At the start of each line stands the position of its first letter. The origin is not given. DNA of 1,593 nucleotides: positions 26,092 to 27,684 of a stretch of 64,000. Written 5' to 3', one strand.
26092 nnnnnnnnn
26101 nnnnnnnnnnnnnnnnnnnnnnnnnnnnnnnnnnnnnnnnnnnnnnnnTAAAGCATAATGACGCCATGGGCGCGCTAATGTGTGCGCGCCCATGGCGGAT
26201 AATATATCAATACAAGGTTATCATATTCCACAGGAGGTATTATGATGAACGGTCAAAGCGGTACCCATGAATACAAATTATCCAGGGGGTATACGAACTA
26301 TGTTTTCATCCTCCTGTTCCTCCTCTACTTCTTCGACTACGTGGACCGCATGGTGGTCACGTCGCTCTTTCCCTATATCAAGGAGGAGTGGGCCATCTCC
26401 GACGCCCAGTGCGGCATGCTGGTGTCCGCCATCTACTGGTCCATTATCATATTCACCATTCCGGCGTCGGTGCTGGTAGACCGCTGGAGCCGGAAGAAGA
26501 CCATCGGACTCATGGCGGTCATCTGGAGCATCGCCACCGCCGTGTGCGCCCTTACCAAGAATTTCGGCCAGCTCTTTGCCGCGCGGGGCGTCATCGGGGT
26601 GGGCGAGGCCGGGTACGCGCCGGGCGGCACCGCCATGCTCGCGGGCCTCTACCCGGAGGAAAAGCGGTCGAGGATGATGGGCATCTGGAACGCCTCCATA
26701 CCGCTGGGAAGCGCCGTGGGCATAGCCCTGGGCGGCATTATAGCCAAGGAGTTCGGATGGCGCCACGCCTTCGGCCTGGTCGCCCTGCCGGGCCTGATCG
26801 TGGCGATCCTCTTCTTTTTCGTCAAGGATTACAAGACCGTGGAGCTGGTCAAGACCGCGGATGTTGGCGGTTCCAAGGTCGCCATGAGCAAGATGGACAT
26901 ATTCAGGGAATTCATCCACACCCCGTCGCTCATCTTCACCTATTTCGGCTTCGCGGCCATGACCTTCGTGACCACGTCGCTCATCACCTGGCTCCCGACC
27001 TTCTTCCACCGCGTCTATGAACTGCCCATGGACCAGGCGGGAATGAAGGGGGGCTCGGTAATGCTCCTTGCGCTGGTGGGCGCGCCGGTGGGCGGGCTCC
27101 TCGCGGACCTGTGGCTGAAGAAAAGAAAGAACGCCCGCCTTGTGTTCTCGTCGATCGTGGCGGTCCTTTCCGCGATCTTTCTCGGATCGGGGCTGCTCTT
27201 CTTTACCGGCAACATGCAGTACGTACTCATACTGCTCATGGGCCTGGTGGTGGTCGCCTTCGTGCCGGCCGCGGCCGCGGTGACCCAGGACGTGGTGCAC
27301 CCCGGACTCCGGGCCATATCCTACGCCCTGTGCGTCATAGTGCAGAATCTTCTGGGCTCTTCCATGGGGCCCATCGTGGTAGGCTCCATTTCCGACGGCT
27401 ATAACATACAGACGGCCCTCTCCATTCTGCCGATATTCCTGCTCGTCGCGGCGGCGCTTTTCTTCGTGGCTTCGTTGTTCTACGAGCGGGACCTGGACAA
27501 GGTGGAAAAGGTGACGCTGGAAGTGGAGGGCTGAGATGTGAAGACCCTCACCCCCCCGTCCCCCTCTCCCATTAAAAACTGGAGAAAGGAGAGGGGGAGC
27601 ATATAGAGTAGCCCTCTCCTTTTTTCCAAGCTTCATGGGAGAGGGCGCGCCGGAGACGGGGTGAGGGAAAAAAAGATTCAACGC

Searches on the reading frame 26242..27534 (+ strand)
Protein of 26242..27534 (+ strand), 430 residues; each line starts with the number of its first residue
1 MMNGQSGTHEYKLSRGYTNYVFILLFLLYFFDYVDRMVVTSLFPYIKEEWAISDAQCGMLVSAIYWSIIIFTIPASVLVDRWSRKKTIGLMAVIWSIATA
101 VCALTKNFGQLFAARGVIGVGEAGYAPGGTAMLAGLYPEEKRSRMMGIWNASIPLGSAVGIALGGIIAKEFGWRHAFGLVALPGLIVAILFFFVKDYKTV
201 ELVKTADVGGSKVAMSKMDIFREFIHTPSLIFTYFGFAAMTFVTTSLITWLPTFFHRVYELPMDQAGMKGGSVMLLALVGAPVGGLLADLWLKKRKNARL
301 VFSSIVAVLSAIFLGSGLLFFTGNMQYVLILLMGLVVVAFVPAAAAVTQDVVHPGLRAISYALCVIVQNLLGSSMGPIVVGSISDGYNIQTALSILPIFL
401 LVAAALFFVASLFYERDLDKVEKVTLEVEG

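Call 15: search_protein_families(library=pfam, proteins=[window:26242-27534:+])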
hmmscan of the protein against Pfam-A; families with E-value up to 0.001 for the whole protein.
window:26242-27534:+ (430 aa): 4 families
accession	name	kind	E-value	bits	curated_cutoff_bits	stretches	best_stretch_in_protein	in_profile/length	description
PF07690.21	MFS_1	-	4.1e-59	200.7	33.4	1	25-377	1-347/347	Major Facilitator Superfamily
PF00083.30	Sugar_tr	-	3.4e-13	49.7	22.3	1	53-195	44-192/452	Sugar (and other) transporter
PF03137.26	OATP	-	1.5e-09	37.1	25.8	0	219-315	284-380/545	Organic Anion Transporter Polypeptide (OATP) family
PF00854.27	PTR2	-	5.1e-05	22.8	27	1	87-195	3-121/392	POT family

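Call 25: search_protein_families(library=ncbifam, proteins=[window:26242-27534:+], max_evalue=0.01)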
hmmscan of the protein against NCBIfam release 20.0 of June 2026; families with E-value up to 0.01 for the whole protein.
window:26242-27534:+ (430 aa): 58 families (the best 25 are shown)
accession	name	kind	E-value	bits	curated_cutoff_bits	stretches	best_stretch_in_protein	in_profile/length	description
TIGR00893.1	2A0114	subfamily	4.6e-52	177.3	395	1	27-404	1-392/399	D-galactonate transporter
TIGR00895.1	2A0115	subfamily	6.8e-27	94.4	418.55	1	16-195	13-193/398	aromatic acid/H+ symport family MFS transporter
TIGR00881.1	2A0104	subfamily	1.4e-26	93.4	407.75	1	26-393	1-379/379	phosphoglycerate transporter protein PgtP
TIGR00880.1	2_A_01_02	superfamily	1.2e-22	80.6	131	1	58-194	1-137/141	multidrug resistance protein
TIGR00711.1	efflux_EmrB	subfamily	1.1e-16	60.7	230.2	1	22-198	4-180/485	DHA2 family efflux MFS transporter permease subunit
NF053517.1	HbztTptrPcaK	equivalog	4.2e-16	59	770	1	13-208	13-208/437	4-hydroxybenzoate transporter PcaK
NF008586.0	PRK11551.1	equivalog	6.9e-16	58.2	410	1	22-410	17-396/406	3-(3-hydroxy-phenyl)propionate transporter MhpT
NF033135.1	cmx_cmrA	equivalog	1.5e-15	57.2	400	1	37-400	20-366/374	Cmx/CmrA family chloramphenicol efflux MFS transporter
TIGR00894.1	2A0114euk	subfamily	2e-15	56.3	626.45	1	47-387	68-423/465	Na(+)-dependent inorganic phosphate cotransporter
NF038077.1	MFS_export_MxcK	equivalog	6.5e-14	51.7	525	1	22-363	13-342/405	myxochelin export MFS transporter MxcK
TIGR02332.1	HpaX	equivalog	2.7e-13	49.9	615.4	1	21-385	9-394/412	4-hydroxyphenylacetate permease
TIGR00886.1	2A0108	subfamily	3.7e-13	49.3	311.7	1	24-344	5-335/368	NarK family nitrate/nitrite MFS transporter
NF003024.0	PRK03893.1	subfamily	6.3e-13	48.4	604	1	21-189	22-189/497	sialate:H+ symport family MFS transporter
NF002921.0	PRK03545.1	equivalog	1.3e-12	47.4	401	1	36-343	29-315/396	sugar transporter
TIGR00900.1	2A0121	subfamily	2.6e-12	46.8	319.6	1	37-367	16-344/364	H+ Antiporter protein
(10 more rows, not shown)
